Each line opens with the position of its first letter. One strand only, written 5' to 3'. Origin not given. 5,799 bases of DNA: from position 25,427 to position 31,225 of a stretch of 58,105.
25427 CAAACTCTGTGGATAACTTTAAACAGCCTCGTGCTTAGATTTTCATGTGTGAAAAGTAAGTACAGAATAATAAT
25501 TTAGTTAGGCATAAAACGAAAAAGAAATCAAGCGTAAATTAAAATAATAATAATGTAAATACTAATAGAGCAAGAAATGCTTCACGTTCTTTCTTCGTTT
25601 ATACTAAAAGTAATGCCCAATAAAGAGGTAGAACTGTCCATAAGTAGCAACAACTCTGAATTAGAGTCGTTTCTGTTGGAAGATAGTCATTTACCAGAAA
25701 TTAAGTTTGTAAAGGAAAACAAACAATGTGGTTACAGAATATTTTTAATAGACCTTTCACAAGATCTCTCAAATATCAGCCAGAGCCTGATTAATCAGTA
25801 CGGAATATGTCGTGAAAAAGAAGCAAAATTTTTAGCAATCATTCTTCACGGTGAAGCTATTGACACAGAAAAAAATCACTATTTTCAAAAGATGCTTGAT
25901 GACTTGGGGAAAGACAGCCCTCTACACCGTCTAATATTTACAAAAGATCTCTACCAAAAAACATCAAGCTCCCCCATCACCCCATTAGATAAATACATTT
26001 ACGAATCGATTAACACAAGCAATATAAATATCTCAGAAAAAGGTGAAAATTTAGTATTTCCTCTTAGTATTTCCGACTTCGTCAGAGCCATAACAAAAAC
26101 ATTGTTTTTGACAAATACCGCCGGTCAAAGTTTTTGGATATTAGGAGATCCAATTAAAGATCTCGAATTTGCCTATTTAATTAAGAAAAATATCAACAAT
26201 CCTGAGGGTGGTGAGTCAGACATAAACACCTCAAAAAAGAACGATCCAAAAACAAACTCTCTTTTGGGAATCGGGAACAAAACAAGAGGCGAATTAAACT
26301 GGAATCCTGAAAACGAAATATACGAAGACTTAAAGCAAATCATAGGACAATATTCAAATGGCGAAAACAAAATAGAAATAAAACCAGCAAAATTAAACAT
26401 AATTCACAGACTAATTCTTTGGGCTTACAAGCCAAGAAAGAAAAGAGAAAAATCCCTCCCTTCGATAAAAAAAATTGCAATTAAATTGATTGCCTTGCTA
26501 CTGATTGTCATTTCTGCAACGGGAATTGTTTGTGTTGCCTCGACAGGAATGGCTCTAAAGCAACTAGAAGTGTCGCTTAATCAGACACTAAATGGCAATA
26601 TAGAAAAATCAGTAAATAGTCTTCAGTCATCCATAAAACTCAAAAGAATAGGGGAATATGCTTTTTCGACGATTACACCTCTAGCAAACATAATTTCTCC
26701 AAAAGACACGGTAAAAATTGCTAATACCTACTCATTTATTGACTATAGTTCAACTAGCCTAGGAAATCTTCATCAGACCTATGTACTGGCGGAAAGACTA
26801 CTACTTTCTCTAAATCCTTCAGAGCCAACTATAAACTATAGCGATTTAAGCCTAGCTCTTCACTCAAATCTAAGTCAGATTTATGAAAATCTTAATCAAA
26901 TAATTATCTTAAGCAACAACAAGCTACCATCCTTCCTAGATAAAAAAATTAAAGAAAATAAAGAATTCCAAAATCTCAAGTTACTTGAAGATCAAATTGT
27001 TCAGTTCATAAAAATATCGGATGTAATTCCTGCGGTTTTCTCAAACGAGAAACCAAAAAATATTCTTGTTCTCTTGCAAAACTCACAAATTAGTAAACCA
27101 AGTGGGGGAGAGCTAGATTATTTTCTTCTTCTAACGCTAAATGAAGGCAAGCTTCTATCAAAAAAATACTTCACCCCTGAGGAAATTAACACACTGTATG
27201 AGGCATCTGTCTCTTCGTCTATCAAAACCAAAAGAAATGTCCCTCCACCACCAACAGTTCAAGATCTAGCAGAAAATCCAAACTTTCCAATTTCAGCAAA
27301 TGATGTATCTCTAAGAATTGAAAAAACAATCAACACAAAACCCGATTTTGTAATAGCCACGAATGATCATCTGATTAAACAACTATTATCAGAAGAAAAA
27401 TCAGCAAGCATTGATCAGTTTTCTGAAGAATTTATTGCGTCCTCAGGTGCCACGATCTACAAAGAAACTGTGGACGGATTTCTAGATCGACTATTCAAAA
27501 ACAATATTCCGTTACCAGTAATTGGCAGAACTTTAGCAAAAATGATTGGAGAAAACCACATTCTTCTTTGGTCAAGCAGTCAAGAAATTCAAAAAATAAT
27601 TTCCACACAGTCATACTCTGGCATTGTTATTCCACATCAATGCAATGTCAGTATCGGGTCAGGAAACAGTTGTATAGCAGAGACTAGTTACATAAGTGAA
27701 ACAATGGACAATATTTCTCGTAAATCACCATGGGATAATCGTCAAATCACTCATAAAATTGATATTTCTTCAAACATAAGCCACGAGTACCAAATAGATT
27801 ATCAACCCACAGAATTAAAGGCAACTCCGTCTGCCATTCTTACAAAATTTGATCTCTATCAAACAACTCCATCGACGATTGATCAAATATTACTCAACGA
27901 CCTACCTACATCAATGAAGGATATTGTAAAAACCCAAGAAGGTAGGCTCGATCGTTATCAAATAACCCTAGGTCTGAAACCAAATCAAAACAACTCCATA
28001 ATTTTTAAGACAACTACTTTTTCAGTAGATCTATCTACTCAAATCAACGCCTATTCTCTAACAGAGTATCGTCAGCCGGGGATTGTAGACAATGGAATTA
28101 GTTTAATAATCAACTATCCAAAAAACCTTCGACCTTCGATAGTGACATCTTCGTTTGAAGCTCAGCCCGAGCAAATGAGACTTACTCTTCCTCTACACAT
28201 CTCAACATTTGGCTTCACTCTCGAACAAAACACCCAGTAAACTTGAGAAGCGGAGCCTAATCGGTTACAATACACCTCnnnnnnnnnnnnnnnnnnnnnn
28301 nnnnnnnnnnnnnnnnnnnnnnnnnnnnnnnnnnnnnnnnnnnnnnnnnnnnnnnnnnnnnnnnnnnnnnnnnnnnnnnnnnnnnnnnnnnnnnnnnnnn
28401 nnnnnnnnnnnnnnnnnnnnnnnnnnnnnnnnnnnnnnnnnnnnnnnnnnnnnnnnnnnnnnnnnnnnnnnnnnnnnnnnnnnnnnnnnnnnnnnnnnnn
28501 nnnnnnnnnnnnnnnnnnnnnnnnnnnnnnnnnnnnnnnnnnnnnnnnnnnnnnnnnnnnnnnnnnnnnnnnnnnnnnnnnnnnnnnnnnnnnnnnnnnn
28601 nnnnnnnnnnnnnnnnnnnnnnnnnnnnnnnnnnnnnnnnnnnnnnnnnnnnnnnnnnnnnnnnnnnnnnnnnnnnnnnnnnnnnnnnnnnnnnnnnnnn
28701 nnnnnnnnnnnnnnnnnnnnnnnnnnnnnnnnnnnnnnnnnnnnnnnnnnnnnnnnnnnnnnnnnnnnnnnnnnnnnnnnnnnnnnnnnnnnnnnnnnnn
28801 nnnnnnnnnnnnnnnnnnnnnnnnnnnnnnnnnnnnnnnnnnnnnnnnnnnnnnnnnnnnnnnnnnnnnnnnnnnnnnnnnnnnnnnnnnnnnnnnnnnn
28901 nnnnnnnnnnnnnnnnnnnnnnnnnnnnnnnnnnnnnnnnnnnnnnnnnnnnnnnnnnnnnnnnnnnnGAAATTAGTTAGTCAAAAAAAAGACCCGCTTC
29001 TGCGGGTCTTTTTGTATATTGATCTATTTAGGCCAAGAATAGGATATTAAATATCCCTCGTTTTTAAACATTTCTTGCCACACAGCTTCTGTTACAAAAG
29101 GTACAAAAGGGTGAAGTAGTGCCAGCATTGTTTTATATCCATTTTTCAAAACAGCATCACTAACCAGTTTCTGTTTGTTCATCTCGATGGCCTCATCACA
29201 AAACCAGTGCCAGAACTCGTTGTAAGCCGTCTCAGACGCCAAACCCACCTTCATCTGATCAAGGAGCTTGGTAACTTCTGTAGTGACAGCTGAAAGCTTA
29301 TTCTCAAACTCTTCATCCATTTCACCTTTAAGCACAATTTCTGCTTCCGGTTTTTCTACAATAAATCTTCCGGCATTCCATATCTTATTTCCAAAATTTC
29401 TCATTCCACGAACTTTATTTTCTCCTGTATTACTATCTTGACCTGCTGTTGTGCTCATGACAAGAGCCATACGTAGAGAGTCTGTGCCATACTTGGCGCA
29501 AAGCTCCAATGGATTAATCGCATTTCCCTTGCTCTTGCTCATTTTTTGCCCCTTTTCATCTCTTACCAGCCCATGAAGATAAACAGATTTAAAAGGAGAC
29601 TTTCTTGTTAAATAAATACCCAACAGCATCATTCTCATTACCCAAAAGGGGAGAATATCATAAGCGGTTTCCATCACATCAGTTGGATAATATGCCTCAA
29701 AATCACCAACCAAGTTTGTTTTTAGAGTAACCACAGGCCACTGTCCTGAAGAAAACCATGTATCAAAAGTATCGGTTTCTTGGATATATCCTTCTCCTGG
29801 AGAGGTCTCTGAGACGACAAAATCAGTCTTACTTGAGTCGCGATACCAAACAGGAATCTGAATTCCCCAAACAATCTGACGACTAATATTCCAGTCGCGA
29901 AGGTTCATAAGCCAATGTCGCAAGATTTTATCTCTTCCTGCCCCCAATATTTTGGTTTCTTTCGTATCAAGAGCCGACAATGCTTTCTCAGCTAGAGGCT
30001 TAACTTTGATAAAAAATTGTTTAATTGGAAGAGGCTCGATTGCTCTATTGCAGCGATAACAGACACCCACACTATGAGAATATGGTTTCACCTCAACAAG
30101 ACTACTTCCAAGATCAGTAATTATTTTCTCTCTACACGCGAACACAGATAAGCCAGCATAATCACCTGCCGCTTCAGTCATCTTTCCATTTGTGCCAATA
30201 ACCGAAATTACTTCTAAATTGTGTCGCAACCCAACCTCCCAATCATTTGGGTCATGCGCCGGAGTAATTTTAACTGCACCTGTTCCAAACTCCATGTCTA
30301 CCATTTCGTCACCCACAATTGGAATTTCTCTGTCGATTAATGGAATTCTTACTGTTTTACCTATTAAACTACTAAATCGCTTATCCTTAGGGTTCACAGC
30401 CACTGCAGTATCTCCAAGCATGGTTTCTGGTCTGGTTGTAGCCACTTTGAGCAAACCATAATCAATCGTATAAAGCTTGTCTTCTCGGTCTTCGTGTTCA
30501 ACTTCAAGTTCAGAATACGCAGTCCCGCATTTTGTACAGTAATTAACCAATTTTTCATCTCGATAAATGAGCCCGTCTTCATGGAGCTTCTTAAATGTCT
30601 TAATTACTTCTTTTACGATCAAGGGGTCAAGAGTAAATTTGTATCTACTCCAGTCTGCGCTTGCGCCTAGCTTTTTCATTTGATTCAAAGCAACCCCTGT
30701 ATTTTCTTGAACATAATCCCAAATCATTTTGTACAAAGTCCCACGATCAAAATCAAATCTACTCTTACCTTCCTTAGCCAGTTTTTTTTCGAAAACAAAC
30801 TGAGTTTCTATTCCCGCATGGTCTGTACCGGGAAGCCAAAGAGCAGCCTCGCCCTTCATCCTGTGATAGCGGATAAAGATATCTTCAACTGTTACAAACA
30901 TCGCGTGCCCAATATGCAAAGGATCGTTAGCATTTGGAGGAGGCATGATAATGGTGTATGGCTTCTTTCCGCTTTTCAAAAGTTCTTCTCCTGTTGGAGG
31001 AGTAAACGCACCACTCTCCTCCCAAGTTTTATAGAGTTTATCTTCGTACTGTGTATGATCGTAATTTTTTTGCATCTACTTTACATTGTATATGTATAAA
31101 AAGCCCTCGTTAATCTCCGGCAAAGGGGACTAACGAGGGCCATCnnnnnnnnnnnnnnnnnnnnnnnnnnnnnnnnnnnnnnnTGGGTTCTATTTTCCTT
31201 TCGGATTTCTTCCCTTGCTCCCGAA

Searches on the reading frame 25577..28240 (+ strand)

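Call 55: search_protein_families(library=pfam, proteins=[window:25577-28240:+], max_evalue=0.00001)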
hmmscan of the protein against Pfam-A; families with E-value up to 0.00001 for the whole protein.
window:25577-28240:+ (887 aa): 1 family
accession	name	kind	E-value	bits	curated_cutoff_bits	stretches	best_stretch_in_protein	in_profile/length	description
PF13196.11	DUF4012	-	7.1e-09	36.7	28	1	492-608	2-120/144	Protein of unknown function (DUF4012)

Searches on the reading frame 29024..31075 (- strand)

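Call 55: search_protein_families(library=pfam, proteins=[window:29024-31075:-], max_evalue=0.00001)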
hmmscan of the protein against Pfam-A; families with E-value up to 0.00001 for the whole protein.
window:29024-31075:- (683 aa): 4 families
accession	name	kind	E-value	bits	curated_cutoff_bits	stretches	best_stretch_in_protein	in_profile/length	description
PF00133.28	tRNA-synt_1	-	2.5e-114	382.7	22.7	2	14-420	2-256/414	tRNA synthetases class I (I, L, M and V)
PF09334.17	tRNA-synt_1g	-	8.6e-26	91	20.1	2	339-554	169-370/391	tRNA synthetases class I (M)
PF08264.19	Anticodon_1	-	3.1e-19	69.7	25.1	1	587-683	1-106/148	Anticodon-binding domain of tRNA ligase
PF13603.12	tRNA-synt_1_2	-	8.6e-11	42.1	25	1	238-299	85-146/185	Leucyl-tRNA synthetase, editing domain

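Call 97: search_protein_families(library=pfam, proteins=[L014:11883-14327:+, L016:8383-9933:+, L016:7872-8384:-], max_evalue=0.1)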
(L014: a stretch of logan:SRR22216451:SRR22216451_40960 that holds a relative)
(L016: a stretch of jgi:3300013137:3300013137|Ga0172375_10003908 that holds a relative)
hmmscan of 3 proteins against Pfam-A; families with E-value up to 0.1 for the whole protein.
L014:11883-14327:+ (815 aa): 0 families

L016:8383-9933:+ (516 aa): 1 family
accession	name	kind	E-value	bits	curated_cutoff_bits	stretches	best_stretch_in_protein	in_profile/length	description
PF05257.22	CHAP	-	1.9e-08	35.1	26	1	387-479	6-81/81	CHAP domain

L016:7872-8384:- (170 aa): 0 families
